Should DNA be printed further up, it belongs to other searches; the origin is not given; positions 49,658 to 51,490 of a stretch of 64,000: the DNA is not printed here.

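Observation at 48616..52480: BHMT-like homocysteine methyltransferase with a heterodimeric HcnB/HcnC (opine/sarcosine-oxidase-like) FAD oxidase: candidate N-methyl compound demethylation pathway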

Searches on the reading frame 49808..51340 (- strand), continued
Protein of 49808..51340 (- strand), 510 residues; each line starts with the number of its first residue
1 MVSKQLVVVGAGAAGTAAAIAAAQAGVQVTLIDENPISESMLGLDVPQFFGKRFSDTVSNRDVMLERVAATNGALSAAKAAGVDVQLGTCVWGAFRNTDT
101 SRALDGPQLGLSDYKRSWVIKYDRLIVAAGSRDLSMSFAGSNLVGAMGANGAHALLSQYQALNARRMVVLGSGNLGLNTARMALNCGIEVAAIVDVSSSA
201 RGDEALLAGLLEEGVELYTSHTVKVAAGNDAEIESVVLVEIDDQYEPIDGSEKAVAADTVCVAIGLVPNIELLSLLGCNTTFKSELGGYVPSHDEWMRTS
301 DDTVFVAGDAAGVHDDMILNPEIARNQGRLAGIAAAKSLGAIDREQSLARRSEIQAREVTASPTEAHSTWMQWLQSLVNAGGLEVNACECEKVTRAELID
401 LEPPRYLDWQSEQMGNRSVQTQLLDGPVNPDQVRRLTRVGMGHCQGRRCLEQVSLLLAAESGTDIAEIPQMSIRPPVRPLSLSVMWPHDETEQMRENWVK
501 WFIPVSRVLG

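Call 41: search_protein_families(library=ncbifam, proteins=[L081:5325-6590:+, L082:6488-7720:+, L082:7726-8754:+, L081:6580-7836:+, L082:11709-12704:+, L082:12726-14051:-, L081:10709-12646:+], max_evalue=1e-10)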
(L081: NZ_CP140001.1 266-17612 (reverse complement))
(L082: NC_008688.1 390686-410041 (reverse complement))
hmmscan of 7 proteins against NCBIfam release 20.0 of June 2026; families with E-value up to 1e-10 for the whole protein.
L081:5325-6590:+ (421 aa): 5 families
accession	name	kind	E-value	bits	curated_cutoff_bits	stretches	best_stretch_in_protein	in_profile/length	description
NF058607.1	GlBtMonoOxGbcA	equivalog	6.5e-132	439.9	670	1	7-398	21-417/420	glycine betaine monooxygenase oxygenase subunit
TIGR03229.1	benzo_1_2_benA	equivalog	2.8e-29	102.2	780.95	1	19-213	16-221/433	benzoate 1,2-dioxygenase large subunit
NF041684.1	ant_diox_AndAc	equivalog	4.3e-29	101.3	750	1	14-207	18-222/418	anthranilate 1,2-dioxygenase large subunit AndAc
TIGR03228.1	anthran_1_2_A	equivalog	1.9e-28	99.4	671.9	1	21-211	18-217/438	anthranilate 1,2-dioxygenase large subunit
NF042946.1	3PPDioc_HcaE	equivalog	5.2e-28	98.2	830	1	5-207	4-214/450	3-phenylpropionate/cinnamic acid dioxygenase subunit alpha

L082:6488-7720:+ (410 aa): 5 families
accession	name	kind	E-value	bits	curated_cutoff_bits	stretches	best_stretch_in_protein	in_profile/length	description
NF058607.1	GlBtMonoOxGbcA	equivalog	8.3e-159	528.5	670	1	3-397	17-413/420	glycine betaine monooxygenase oxygenase subunit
TIGR03228.1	anthran_1_2_A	equivalog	3.3e-34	118.4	671.9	1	18-213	15-219/438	anthranilate 1,2-dioxygenase large subunit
NF041684.1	ant_diox_AndAc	equivalog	4e-33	114.6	750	1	14-204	18-219/418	anthranilate 1,2-dioxygenase large subunit AndAc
NF042946.1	3PPDioc_HcaE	equivalog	1.2e-29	103.6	830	1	8-207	7-214/450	3-phenylpropionate/cinnamic acid dioxygenase subunit alpha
TIGR03229.1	benzo_1_2_benA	equivalog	3.1e-29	102.1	780.95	1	18-208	15-216/433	benzoate 1,2-dioxygenase large subunit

L082:7726-8754:+ (342 aa): 11 families
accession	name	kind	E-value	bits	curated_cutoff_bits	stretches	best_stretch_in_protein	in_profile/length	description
NF058606.1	GlBtMonoRdsGbcB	equivalog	2.8e-70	237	500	1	13-340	16-361/362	glycine betaine monooxygenase reductase subunit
NF007964.0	PRK10684.1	equivalog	3.3e-51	174.2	383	1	13-339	12-332/333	NADH oxidoreductase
TIGR02160.1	PA_CoA_Oxy5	hypoth_equivalog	4e-46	157.4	420.8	1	38-336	32-345/352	1,2-phenylacetyl-CoA epoxidase subunit PaaE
NF045803.1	MethMoxFADbindMmoC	equivalog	1.5e-40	139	500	1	34-239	135-340/343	aromatic/alkene monooxygenase hydroxylase FAD-binding subunit MmoC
NF040810.1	BenC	equivalog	1.3e-36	126.4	430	2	18-241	112-332/333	benzoate 1,2-dioxygenase electron transfer component BenC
NF009805.0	PRK13289.1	equivalog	1.4e-33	116.4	432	1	20-243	164-396/399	NO-inducible flavohemoprotein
NF008822.0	PRK11872.1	equivalog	3.5e-28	98.6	402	2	23-239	121-335/341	anthranilate 1,2-dioxygenase electron transfer component AntC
NF004317.0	PRK05713.1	equivalog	8.3e-17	61.4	338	0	261-340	4-83/312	iron-sulfur-binding ferredoxin reductase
TIGR01941.1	nqrF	equivalog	1.4e-14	53.8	295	0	80-214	240-378/405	NADH:ubiquinone reductase (Na(+)-transporting) subunit F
NF040756.1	corr_regen_AcsV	exception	4.7e-14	51.7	800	1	263-341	6-85/632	corrinoid activation/regeneration protein AcsV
NF000796.0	PRK00054.1-1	equivalog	5.4e-12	45.5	224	0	16-235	9-199/254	dihydroorotate dehydrogenase electron transfer subunit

L081:6580-7836:+ (418 aa): 42 families (the best 25 are shown)
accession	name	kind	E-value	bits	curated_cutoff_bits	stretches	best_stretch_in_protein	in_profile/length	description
NF005455.0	PRK07049.1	equivalog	4.7e-155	516.5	504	1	8-417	16-426/427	cystathionine gamma-synthase family protein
TIGR01328.1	met_gam_lyase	equivalog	3.5e-99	332.3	549.7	1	9-416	3-389/391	methionine gamma-lyase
NF005695.0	PRK07503.1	equivalog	8e-89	298.1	666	1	12-416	12-395/403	methionine gamma-lyase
NF006003.0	PRK08133.1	equivalog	5.9e-85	285.3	522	1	7-416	9-395/396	O-succinylhomoserine sulfhydrylase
NF005263.0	PRK06767.1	equivalog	3e-82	276.7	617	1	11-416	7-384/392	methionine gamma-lyase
TIGR01325.1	O_suc_HS_sulf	equivalog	8.7e-81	271.4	510.05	1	12-415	2-380/380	O-succinylhomoserine sulfhydrylase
NF004876.0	PRK06234.1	subfamily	1.1e-79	268.4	666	1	14-417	13-397/400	methionine gamma-lyase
NF006097.0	PRK08249.1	equivalog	4.8e-78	262.3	600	1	12-417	13-395/402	cystathionine gamma-synthase family protein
NF005871.0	PRK07811.1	equivalog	3.7e-77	259.5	513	1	10-416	13-387/389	cystathionine gamma-synthase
NF005696.0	PRK07504.1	equivalog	1.9e-76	257.4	675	1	9-418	10-396/397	O-succinylhomoserine sulfhydrylase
NF005870.0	PRK07810.1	equivalog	7.9e-76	255.1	618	1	5-415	14-405/406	O-succinylhomoserine sulfhydrylase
TIGR01326.1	OAH_OAS_sulfhy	subfamily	8.5e-76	255.3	495.1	2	10-245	2-216/418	O-acetylhomoserine aminocarboxypropyltransferase/cysteine synthase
TIGR02080.1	O_succ_thio_ly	equivalog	1.4e-72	244.5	504.55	1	9-416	3-380/382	cystathionine gamma-synthase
NF006347.0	PRK08574.1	equivalog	4.5e-72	242.9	477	1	18-417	10-384/385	cystathionine gamma-synthase family protein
NF005976.0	PRK08064.1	equivalog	2.3e-69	234.3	627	1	13-418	10-383/390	cystathionine beta-lyase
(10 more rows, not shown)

L082:11709-12704:+ (331 aa): 9 families
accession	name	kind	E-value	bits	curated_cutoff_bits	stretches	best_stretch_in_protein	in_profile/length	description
NF052371.1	TransRegGbdRPseu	equivalog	1.2e-91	307.5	480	1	12-323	19-330/365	choline metabolism transcriptional regulator GbdR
NF006902.0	PRK09393.1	equivalog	7.6e-45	153.5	425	1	15-322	16-324/327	transcriptional regulator FtrA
NF010028.0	PRK13503.1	equivalog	3.3e-15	56.2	288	1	220-322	173-275/278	HTH-type transcriptional activator RhaS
NF041686.2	ant_diox_reg_AndR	equivalog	4.4e-15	56.1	350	1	209-316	208-317/321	anthranilate 1,2-dioxygenase regulatory protein AndR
NF047455.1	TF_Staph_AryK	equivalog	9.5e-13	47.3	850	1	223-324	162-263/759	transcriptional regulator AryK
TIGR04094.1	adjacent_YSIRK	equivalog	2.1e-11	43.4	200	1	219-315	286-381/383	YSIRK-targeted surface antigen transcriptional regulator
NF007860.0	PRK10572.1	equivalog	2.3e-11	43.1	208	1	221-322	186-287/292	arabinose operon transcriptional regulator AraC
NF007584.0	PRK10219.1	equivalog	6.9e-11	42.5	174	0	221-319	8-106/107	superoxide response transcriptional regulator SoxS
NF010025.2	PRK13500.1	equivalog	9.6e-11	41.8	525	0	223-322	181-280/282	HTH-type transcriptional activator RhaR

L082:12726-14051:- (441 aa): 0 families

L081:10709-12646:+ (645 aa): 1 family
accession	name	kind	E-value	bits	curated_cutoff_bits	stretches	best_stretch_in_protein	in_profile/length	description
TIGR00976.1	CocE_NonD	subfamily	7.1e-66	223.4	66.3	1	61-643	1-548/550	CocE/NonD family hydrolase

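Call 54: get_annotated_region(hit=H38, flank=8000)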
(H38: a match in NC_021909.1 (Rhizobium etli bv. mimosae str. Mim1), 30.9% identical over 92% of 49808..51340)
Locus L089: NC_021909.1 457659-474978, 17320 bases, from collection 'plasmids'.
description: Rhizobium etli bv. mimosae str. Mim1 plasmid pRetMIM1e, complete sequence
organism: Rhizobium etli bv. mimosae str. Mim1 (NCBI taxid 1328306)
taxonomy: Bacteria; Pseudomonadota; Alphaproteobacteria; Hyphomicrobiales; Rhizobiaceae; Rhizobium; Rhizobium etli; Rhizobium etli bv. mimosae str. Mim1
host: -; source: Mimosa affinis; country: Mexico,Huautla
typing (MOB-suite, as given by PLSDB): conjugative; relaxase MOBP; mating-pair formation MPF_T
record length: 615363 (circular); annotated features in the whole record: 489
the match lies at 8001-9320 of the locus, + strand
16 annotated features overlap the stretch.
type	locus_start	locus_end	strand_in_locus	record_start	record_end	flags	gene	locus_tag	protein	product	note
CDS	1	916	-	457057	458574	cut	-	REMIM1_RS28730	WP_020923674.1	class I adenylate-forming enzyme family protein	-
CDS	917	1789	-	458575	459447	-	-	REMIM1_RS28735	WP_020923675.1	polysaccharide deacetylase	-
CDS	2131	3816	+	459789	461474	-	-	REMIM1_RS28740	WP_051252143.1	carboxylesterase family protein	-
CDS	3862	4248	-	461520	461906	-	-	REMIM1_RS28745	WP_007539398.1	RidA family protein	-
CDS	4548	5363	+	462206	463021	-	-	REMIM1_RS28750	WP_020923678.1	citryl-CoA lyase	-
CDS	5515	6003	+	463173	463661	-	-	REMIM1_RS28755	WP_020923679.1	MaoC/PaaZ C-terminal domain-containing protein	-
CDS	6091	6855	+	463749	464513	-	-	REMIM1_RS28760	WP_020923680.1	electron transfer flavoprotein subunit beta/FixA family protein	-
CDS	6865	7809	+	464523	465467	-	-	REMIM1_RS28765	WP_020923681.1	electron transfer flavoprotein subunit alpha/FixB family protein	-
CDS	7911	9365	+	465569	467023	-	-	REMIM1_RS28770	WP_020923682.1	FAD-dependent oxidoreductase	-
CDS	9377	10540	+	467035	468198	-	-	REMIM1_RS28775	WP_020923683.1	FAD-binding oxidoreductase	-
CDS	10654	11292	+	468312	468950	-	-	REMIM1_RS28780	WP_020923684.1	TetR/AcrR family transcriptional regulator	-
CDS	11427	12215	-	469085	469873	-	-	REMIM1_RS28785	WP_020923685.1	SDR family NAD(P)-dependent oxidoreductase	-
CDS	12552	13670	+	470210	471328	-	-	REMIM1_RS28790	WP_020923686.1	nitronate monooxygenase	-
CDS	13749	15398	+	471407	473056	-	-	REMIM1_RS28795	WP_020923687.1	electron transfer flavoprotein-ubiquinone oxidoreductase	GO:0022900 - electron transport chain [Evidence IEA]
CDS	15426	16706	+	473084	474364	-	-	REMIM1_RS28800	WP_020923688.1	4-aminobutyrate--2-oxoglutarate transaminase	GO:0009448 - gamma-aminobutyric acid metabolic process [Evidence IEA]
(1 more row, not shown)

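Call 55: get_annotated_region(hit=H44, flank=8000)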
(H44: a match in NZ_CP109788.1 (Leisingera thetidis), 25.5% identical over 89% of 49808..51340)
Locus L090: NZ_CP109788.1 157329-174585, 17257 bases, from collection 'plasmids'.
description: Leisingera thetidis strain BMJM1 plasmid pBMJM1_1, complete sequence
organism: Leisingera thetidis (NCBI taxid 2930199)
taxonomy: Bacteria; Pseudomonadota; Alphaproteobacteria; Rhodobacterales; Roseobacteraceae; Leisingera; Leisingera thetidis
host: -; source: -; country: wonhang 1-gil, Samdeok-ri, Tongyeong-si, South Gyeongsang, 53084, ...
typing (MOB-suite, as given by PLSDB): non-mobilizable; replicon rep_cluster_508
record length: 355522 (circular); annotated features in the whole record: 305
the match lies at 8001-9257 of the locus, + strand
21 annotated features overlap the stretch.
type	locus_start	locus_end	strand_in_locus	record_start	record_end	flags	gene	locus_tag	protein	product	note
CDS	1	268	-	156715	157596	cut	-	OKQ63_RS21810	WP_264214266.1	LysR family transcriptional regulator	-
CDS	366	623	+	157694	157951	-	-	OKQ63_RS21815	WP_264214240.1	hypothetical protein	-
CDS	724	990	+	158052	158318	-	-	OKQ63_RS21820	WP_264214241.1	hypothetical protein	-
CDS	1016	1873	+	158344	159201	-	-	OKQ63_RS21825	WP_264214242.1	alpha/beta hydrolase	-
CDS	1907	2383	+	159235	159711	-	-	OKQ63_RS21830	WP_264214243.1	cupin domain-containing protein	-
CDS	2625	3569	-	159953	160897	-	-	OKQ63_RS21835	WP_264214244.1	LysR family transcriptional regulator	GO:0006355 - regulation of DNA-templated transcription [Evidence IEA]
CDS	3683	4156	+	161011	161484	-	-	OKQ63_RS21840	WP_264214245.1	TRAP transporter small permease subunit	-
CDS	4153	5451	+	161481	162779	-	-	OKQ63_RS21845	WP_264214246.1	TRAP transporter large permease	GO:0008643 - carbohydrate transport [Evidence IEA]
CDS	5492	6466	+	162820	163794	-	dctP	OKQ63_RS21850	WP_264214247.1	TRAP transporter substrate-binding protein DctP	GO:0055085 - transmembrane transport [Evidence IEA]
CDS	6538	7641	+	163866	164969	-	-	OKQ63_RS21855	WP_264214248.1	FAD-dependent oxidoreductase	-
CDS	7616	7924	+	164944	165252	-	-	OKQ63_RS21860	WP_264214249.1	(2Fe-2S)-binding protein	-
CDS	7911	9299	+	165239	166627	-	-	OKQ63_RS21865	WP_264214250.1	NAD(P)/FAD-dependent oxidoreductase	-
CDS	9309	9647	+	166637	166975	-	-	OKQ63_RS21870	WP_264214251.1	RidA family protein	-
CDS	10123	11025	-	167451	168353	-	-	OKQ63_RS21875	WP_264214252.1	LysR family transcriptional regulator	GO:0006355 - regulation of DNA-templated transcription [Evidence IEA]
CDS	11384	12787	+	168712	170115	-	-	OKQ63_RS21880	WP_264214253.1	aspartate ammonia-lyase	-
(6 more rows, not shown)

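Call 68: find_related_loci(query=A5, collection=metagenome_contigs, flank=8000)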
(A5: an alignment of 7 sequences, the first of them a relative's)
Query A5 (530 aa) in metagenome_contigs; peptide patterns used: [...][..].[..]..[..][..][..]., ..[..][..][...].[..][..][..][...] (x = any residue, [..] = any of these).
600 stretches matched a pattern (row limit reached: there are more); 509 encode a relative of the query (tblastn E <= 1e-3); the best 80 are kept; 80 distinct loci.
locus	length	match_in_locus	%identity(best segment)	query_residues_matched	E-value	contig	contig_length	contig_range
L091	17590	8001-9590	97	1-530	0e+0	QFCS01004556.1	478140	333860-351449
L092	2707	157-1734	67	6-530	0e+0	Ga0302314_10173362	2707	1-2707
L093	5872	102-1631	59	13-530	0e+0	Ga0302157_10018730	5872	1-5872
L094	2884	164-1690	59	13-530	0e+0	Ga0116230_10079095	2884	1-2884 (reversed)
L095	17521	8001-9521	59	13-530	1e-174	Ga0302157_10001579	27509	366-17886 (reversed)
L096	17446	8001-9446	54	9-529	3e-173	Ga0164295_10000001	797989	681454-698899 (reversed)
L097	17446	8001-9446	56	9-529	1e-172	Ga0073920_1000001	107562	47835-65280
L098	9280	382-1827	52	9-529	1e-169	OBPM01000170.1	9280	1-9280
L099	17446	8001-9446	54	9-529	2e-168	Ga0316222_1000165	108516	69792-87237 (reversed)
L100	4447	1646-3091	53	9-529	2e-171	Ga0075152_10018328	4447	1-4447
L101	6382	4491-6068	56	11-530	2e-167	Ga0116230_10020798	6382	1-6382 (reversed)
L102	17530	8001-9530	58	13-530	1e-165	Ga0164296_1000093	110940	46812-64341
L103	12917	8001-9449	52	8-529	8e-165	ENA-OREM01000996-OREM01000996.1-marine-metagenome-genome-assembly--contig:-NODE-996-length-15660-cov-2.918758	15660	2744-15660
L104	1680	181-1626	53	9-529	2e-179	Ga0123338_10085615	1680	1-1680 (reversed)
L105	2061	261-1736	54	11-530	5e-176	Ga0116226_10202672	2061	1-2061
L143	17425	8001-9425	50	6-530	9e-143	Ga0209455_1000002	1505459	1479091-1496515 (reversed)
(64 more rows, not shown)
